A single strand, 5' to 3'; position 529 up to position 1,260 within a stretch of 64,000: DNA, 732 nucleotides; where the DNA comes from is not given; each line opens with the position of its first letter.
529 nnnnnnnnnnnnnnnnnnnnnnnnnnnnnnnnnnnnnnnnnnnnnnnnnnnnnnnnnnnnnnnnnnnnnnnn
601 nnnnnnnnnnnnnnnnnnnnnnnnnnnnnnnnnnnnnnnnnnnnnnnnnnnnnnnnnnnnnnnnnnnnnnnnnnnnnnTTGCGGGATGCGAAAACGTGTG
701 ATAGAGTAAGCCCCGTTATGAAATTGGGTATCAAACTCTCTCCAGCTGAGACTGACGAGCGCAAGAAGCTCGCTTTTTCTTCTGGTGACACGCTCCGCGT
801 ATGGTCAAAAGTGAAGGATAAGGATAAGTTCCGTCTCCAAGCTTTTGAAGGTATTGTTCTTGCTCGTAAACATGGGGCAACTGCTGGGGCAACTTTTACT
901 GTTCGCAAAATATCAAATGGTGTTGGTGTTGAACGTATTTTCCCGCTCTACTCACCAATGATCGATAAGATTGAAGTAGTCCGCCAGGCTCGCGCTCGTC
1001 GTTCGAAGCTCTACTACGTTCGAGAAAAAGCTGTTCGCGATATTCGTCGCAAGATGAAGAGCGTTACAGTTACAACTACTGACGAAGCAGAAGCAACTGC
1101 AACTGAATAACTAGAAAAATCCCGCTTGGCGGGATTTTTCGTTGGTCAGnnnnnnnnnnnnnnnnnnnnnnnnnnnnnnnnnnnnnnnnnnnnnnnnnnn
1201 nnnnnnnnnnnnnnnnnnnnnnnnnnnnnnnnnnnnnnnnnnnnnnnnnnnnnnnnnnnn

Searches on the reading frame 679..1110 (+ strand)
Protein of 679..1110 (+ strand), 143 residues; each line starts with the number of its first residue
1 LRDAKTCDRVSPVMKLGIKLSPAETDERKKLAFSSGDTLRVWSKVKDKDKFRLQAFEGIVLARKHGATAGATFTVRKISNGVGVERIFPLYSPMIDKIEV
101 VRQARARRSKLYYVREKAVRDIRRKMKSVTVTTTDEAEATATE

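Call 80: search_protein_families(library=pfam, proteins=[window:679-1110:+], max_evalue=0.00001)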
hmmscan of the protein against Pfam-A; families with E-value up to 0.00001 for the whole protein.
window:679-1110:+ (143 aa): 1 family
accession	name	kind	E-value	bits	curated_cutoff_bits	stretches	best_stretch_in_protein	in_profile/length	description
PF01245.26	Ribosomal_L19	-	1.1e-34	119.2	22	1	28-124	13-108/111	Ribosomal protein L19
